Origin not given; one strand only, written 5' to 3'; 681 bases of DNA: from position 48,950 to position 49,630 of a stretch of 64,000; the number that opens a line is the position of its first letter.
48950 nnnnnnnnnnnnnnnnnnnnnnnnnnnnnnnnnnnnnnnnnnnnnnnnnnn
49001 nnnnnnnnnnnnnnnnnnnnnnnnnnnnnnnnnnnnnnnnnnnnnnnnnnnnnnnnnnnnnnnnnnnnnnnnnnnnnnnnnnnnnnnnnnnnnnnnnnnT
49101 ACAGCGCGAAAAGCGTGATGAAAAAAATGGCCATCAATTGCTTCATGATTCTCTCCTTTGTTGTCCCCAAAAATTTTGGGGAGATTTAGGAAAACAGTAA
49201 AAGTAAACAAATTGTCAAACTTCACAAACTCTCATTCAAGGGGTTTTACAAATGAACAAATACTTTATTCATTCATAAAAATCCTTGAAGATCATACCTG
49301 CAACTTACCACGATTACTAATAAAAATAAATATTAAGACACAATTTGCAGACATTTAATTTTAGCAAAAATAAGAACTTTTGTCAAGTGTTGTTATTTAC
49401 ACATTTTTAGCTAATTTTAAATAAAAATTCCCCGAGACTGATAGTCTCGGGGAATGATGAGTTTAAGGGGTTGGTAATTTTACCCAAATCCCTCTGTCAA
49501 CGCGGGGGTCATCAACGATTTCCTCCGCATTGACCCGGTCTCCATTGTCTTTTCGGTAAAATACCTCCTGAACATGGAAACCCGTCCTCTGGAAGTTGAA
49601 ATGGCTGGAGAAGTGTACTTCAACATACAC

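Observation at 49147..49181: Conserved GC-clamped A/T palindrome in the 5'-UTR directly upstream of the RBS of two cluster genes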

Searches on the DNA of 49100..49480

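Call 17: search_rna_families(source=window, start=49100, end=49480, threshold=evalue, max_evalue=10)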
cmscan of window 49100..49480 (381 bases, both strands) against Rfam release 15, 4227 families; matches with E-value up to 10: 14.
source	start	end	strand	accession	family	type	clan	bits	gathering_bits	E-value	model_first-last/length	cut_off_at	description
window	49232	49293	-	RF03640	mir-3747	Gene; miRNA;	-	26.8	63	0.0023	1-67/67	no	mir-3747 microRNA precursor family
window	49414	49480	-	RF00557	L10_leader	Cis-reg; leader;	-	21.3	44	0.2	58-138/138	5'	Ribosomal protein L10 leader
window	49231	49291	+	RF03640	mir-3747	Gene; miRNA;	-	20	63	0.16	1-67/67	no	mir-3747 microRNA precursor family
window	49349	49371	-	RF01113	BMV3_UPD-PK3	Cis-reg;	-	19.5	36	1.9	1-23/23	no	Pseudoknot of upstream pseudoknot domain (UPD) of the 3'UTR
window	49356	49409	+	RF01602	plasmodium_snoR27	Gene; snRNA; snoRNA; HACA-box;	-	17.7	50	4.1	79-132/143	no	small nucleolar RNA snoR27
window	49235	49289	-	RF04157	MIR9486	Gene; miRNA;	-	17.2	100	0.77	24-97/119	no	MIR9486 microRNA precursor family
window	49227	49296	-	RF03477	MIR862_2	Gene; miRNA;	-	17.1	71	1.5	1-90/90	no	MIR862_2 microRNA precursor family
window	49421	49465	-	RF02399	NsiR1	Gene; sRNA;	-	16.1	39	1.1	1-60/60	no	Nitrogen stress-induced RNA 1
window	49164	49254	-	RF01624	ceN27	Gene; snRNA; snoRNA; CD-box;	-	14.9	38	8.4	1-80/80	no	Nematode snoRNA ceN27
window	49158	49255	+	RF01443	S_pombe_snR91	Gene; snRNA; snoRNA; HACA-box;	-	14.5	50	5.6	1-144/144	no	small nucleolar RNA snR91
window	49235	49287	-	RF04130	MIR7996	Gene; miRNA;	-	14.3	119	5.2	1-190/190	no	MIR7996 microRNA precursor family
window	49423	49456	-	RF02702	AgvB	Gene; sRNA;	-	13.1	56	7.5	1-62/62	no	Anti GcvB sRNA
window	49358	49381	+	RF02931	Bacilli-1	Gene; sRNA;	-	13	55.6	3.8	1-65/65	no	Bacilli-1 RNA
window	49121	49198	-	RF00110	RybB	Gene; sRNA;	-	12.1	40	8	1-79/79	no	RybB RNA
